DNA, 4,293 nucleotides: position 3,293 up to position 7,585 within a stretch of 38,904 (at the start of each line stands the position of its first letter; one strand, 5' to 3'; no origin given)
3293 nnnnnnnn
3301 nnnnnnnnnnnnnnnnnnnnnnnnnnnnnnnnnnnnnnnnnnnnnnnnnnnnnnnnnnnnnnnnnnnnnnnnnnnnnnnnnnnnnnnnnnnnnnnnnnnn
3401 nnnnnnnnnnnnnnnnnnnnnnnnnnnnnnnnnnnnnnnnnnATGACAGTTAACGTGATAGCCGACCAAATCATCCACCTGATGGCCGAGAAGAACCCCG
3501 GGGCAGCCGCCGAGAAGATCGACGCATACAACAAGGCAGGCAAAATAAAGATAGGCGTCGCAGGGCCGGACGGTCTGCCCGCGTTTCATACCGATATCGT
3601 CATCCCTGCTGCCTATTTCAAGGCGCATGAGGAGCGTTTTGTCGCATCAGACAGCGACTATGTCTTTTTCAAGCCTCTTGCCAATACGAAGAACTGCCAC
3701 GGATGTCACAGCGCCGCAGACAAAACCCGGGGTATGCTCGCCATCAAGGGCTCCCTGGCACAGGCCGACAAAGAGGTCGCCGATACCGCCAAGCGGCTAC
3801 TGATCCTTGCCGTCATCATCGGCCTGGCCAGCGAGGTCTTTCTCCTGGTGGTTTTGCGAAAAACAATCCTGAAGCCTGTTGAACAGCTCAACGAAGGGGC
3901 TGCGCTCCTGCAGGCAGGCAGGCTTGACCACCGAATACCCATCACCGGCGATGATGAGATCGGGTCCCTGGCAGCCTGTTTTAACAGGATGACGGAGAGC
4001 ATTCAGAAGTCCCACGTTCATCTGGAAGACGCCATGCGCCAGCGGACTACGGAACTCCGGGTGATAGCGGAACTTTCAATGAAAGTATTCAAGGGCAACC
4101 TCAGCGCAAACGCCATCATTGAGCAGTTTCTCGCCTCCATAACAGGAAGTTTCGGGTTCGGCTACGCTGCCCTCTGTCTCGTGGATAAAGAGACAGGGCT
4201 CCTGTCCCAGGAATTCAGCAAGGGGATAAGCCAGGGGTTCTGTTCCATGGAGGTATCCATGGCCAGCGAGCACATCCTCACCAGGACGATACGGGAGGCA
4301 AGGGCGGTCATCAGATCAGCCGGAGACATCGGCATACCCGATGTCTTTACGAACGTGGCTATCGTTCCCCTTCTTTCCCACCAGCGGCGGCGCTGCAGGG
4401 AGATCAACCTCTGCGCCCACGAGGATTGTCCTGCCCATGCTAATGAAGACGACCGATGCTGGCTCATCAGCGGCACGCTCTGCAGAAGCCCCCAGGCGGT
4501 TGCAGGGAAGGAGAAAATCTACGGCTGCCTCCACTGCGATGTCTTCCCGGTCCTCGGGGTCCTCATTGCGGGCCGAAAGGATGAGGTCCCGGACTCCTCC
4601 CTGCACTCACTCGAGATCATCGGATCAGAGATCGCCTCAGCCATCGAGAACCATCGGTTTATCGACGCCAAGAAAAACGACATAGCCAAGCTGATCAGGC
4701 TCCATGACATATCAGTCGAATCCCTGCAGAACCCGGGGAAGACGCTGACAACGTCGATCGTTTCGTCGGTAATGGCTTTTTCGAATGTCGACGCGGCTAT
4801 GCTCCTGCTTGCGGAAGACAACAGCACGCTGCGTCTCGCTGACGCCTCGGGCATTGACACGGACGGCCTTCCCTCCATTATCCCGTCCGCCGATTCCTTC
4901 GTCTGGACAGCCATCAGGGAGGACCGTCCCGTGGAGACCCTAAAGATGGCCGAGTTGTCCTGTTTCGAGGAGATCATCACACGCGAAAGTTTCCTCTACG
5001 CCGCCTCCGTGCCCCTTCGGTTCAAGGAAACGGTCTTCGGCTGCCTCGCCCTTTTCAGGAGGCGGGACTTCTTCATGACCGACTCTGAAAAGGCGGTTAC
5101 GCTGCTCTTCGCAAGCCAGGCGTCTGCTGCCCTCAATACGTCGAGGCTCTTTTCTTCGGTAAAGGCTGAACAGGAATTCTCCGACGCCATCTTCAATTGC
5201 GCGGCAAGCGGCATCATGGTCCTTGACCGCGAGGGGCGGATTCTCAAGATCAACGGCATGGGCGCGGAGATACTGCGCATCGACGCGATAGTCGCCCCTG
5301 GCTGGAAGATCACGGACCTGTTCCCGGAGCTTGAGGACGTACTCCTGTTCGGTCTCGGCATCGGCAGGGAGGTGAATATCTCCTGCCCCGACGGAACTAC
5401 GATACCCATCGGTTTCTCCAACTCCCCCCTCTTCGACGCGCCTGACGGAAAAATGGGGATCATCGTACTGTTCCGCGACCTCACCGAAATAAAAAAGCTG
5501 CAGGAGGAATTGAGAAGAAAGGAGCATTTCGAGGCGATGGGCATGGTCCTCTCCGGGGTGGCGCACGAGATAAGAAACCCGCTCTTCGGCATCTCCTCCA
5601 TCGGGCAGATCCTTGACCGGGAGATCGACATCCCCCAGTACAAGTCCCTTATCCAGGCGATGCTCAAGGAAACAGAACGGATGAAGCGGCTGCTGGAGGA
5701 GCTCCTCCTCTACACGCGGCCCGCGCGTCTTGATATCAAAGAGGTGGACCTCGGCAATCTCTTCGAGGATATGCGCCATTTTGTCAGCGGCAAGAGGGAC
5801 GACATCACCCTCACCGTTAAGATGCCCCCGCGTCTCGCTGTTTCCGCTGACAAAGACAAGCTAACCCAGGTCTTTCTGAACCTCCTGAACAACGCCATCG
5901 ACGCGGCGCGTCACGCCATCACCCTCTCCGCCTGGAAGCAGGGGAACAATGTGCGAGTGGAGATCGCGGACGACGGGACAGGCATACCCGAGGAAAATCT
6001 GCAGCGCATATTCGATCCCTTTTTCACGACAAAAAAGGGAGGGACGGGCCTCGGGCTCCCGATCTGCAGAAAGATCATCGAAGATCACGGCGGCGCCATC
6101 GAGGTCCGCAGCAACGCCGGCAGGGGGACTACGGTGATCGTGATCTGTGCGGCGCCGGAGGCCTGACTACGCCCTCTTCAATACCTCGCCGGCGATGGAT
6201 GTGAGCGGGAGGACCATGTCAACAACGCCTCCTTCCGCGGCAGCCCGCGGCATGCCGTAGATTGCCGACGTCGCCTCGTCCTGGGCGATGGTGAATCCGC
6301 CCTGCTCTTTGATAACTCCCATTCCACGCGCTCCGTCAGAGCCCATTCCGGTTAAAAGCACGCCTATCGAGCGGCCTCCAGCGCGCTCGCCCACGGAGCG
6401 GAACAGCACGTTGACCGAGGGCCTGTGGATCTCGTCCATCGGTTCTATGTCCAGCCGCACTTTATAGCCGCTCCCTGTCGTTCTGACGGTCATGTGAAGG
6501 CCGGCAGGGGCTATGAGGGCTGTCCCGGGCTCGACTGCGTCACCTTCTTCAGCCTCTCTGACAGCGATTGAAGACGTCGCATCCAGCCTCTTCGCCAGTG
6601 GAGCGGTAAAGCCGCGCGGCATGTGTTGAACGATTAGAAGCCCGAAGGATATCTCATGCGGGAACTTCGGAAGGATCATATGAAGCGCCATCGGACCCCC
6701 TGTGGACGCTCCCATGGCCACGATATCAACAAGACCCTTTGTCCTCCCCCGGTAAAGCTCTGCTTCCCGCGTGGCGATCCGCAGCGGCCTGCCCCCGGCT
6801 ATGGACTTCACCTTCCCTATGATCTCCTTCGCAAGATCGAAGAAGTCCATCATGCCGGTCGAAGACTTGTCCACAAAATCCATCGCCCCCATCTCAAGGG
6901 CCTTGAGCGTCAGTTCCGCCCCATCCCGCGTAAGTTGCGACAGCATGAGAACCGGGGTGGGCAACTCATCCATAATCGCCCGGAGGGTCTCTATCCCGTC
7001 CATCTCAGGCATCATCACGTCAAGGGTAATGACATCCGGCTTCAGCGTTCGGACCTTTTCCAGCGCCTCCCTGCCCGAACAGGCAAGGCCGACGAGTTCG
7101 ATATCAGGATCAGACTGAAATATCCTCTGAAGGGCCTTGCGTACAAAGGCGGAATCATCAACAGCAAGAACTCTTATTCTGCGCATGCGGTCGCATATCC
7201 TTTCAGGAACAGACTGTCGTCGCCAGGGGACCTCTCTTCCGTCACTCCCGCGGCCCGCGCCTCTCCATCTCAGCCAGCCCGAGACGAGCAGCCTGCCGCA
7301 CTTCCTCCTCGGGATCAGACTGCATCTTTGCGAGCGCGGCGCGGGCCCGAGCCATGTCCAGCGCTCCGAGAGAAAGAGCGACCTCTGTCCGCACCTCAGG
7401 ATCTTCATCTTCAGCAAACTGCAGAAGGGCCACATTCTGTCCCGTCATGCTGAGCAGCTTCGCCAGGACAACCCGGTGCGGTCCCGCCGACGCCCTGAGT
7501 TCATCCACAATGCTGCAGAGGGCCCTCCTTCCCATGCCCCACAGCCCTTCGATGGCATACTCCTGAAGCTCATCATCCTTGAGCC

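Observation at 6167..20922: Non-canonical ~13-kb chemosensory operon with embedded non-Che genes, bracketed by a bEBP and a multi-sensor kinase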

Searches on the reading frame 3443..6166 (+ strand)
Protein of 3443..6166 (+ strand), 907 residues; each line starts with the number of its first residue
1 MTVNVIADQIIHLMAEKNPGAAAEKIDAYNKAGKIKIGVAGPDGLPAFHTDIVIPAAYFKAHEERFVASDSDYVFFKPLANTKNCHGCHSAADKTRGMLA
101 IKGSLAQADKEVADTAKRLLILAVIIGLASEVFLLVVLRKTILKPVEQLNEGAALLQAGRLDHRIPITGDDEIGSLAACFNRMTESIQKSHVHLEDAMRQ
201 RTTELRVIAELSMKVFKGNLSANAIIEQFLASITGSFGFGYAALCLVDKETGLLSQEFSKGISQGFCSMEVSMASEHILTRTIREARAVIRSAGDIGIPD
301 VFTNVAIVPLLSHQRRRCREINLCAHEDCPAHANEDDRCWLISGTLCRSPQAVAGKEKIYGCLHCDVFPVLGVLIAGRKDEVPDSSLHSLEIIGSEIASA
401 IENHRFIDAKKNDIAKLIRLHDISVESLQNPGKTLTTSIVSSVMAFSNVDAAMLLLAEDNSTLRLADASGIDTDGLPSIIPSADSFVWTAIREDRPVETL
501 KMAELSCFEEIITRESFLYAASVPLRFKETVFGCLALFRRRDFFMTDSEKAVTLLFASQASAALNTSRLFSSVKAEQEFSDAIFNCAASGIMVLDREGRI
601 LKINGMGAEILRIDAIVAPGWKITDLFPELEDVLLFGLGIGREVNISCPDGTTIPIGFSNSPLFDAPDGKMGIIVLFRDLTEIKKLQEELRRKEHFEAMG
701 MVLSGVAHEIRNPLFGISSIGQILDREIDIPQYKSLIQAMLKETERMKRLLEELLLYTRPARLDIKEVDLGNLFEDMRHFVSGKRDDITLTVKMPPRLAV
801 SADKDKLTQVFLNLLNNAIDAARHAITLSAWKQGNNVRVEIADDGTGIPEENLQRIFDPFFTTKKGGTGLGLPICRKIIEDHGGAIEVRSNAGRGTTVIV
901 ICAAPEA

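Call 4: search_protein_families(library=pfam, proteins=[window:3443-6166:+], max_evalue=0.01)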
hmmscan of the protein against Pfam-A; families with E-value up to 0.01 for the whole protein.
window:3443-6166:+ (907 aa): 12 families
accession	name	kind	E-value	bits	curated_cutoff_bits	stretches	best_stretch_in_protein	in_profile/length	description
PF02518.31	HATPase_c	-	3.8e-29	101.8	26.4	1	803-900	2-105/111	Histidine kinase-, DNA gyrase B-, and HSP90-like ATPase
PF00672.30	HAMP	-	1e-12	48.6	25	1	138-188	2-52/53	HAMP domain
PF00512.31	HisKA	-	3.3e-11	43.5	26.9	1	699-759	2-62/66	His Kinase A (phospho-acceptor) domain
PF13185.12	GAF_2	-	1.8e-10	41.6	28.6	1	435-564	7-135/136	GAF domain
PF01590.32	GAF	-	2.6e-07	31.7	22.4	1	436-564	6-133/133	GAF domain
PF13492.12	GAF_3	-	6e-07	30.4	27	1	439-564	9-127/129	GAF domain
PF13426.13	PAS_9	-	2.2e-06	28.3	27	1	590-682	3-103/103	PAS domain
PF14501.12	HATPase_c_5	-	1.4e-05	25.4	22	1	807-894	6-94/102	GHKL domain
PF13589.12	HATPase_c_3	-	1.6e-05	25.4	25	1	809-858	5-55/137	Histidine kinase-, DNA gyrase B-, and HSP90-like ATPase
PF13188.13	PAS_8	-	2.2e-05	24.6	21.8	1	582-634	5-54/65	PAS domain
PF00989.32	PAS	-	0.00012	22.5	22.6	1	581-679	4-112/113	PAS fold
PF13581.12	HATPase_c_2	-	0.00013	22.4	27.4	1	815-900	40-125/127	Histidine kinase-like ATPase domain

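Call 16: search_protein_families(library=ncbifam, proteins=[window:3443-6166:+], max_evalue=0.001)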
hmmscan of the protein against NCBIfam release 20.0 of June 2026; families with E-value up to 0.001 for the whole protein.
window:3443-6166:+ (907 aa): 93 families (the best 25 are shown)
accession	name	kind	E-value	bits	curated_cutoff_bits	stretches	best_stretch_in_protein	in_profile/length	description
NF008468.0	PRK11360.1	equivalog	1.5e-84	284.6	646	1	563-901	255-605/616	two-component system sensor histidine kinase AtoS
NF033092.0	HK_WalK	equivalog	1.1e-58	199.2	725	2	573-900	253-590/594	cell wall metabolism sensor histidine kinase WalK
NF007688.0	PRK10364.1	equivalog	2.8e-55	187.9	479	1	683-900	224-447/460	two-component system sensor histidine kinase ZraS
NF046044.1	PnpS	equivalog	3e-47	161.5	400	1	547-901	24-388/390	two-component system histidine kinase PnpS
NF010411.0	PRK13837.1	equivalog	2e-39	135.3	647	1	673-900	424-671/828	two-component system VirA-like sensor kinase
TIGR01386.1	cztS_silS_copS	subfamily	3.5e-39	135.1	292.55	2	683-896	231-450/457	heavy metal sensor histidine kinase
NF052574.1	HisKinEspCMyxo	equivalog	2.6e-38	131.7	1200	1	635-904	353-638/785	serine histidine kinase EspC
TIGR02966.1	phoR_proteo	equivalog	7.6e-37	127.1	334.2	1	583-898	11-329/333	phosphate regulon sensor histidine kinase PhoR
NF047497.1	HK_LIC_12097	equivalog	1.1e-36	126.4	500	1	669-897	120-360/367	LIC_12097 family sensor histidine kinase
NF040691.1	MtrAB_MtrB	equivalog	3.7e-36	125.2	450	2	686-899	257-487/507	MtrAB system histidine kinase MtrB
NF053867.1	SprKinKinDBac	equivalog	1.7e-35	122.4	775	1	676-901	266-494/500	sporulation kinase KinD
NF052573.1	HisKinEspAMyxo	equivalog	5e-35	120.7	1400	1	574-903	248-610/755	serine histidine kinase EspA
TIGR02956.1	TMAO_torS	equivalog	6.7e-34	117.1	676.5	1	699-897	464-675/967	TMAO reductase system sensor histidine kinase/response regulator TorS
NF008312.0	PRK11100.1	equivalog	9.6e-34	117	356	1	682-898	242-468/477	two-component system sensor histidine kinase CreC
NF041210.1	his_kin_PieS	equivalog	1.8e-33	116.2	850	2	683-900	236-466/474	two component system sensor histidine kinase PieS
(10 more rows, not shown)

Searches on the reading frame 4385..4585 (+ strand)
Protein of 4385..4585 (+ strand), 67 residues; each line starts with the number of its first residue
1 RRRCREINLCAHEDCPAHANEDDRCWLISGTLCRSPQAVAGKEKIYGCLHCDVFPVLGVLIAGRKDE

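Call 36: search_protein_families(library=ncbifam, proteins=[window:4385-4585:+], max_evalue=1)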
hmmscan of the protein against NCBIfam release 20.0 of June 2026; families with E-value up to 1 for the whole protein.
seq(67 aa): 1 family
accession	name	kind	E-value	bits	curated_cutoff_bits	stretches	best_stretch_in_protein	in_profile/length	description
NF045718.1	two_CW_domain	domain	7.2e-07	29.5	35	1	11-55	20-75/80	two-CW domain-containing protein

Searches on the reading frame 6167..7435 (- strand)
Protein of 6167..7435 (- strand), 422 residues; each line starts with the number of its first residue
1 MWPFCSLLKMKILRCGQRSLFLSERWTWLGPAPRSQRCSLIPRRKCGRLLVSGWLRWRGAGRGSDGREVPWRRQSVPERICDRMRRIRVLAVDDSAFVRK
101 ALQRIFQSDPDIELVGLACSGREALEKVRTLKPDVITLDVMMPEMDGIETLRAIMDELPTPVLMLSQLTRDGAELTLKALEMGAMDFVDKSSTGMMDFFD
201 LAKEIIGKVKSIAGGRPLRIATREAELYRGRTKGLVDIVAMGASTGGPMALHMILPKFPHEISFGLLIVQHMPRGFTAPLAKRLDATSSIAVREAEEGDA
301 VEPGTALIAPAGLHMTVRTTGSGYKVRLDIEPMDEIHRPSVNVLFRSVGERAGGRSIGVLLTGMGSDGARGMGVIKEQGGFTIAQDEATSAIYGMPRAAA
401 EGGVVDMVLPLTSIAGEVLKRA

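Call 4: search_protein_families(library=pfam, proteins=[window:6167-7435:-], max_evalue=0.01)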
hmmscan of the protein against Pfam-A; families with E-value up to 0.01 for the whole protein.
window:6167-7435:- (422 aa): 2 families
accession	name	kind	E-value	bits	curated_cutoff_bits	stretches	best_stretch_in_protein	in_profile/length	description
PF01339.22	CheB_methylest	-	2.1e-61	207.1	24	1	239-417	1-173/174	CheB methylesterase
PF00072.30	Response_reg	-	4.4e-22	78.8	30.2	1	89-192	1-101/111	Response regulator receiver domain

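Call 16: search_protein_families(library=ncbifam, proteins=[window:6167-7186:-], max_evalue=0.001)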
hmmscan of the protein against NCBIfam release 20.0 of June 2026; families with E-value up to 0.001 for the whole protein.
window:6167-7186:- (339 aa): 83 families (the best 25 are shown)
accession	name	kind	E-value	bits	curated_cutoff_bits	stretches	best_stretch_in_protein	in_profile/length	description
NF001965.0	PRK00742.1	subfamily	5e-118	394.4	293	1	2-338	2-352/357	chemotaxis-specific protein-glutamate methyltransferase CheB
NF009206.0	PRK12555.1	subfamily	2.5e-107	358.7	342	1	4-338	1-335/340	chemotaxis-specific protein-glutamate methyltransferase CheB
TIGR02875.1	spore_0_A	equivalog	5.5e-17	61.9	200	1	3-108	2-108/262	sporulation transcription factor Spo0A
NF007935.0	PRK10651.1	equivalog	4.8e-16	58.6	250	1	4-105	7-107/216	two-component system response regulator NarL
NF052445.1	RespRegMctR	equivalog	6.7e-16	58.3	300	1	4-108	2-105/205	two-component system response regulator MctR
NF041733.1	resp_reg_CseB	equivalog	6.2e-15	55.2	350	1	5-108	2-101/228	two-component system response regulator CseB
NF008677.0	PRK11697.1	equivalog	7.8e-15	54.9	246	1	4-107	2-101/238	two-component system response regulator BtsR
NF041367.1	CheY_Halo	equivalog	2e-14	54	200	1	6-107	1-99/114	chemotaxis protein CheY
NF045944.1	ResRegRpaBCyano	equivalog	2.5e-14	53.2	330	1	7-108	1-98/229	response regulator transcription factor RpaB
NF007018.1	PRK09483.1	equivalog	3e-13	49.9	280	1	4-110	2-107/217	UvrY/SirA/GacA family response regulator transcription factor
NF040689.1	MtrAB_MtrA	equivalog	4.5e-13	49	300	1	6-108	1-99/219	MtrAB system response regulator MtrA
NF008469.0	PRK11361.1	equivalog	5.6e-13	48.4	714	1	4-107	5-105/461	acetoacetate metabolism transcriptional regulator AtoC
NF040534.1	resp_reg_YycF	equivalog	6.2e-13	48.5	340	1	5-108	2-101/231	response regulator YycF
NF007135.0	PRK09581.1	equivalog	9.5e-13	47.7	474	1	5-108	4-106/457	PleD family two-component system response regulator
NF047785.1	respo_reg_MadR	equivalog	4.5e-12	45.8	300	1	4-107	1-106/209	MadR family response regulator transcription factor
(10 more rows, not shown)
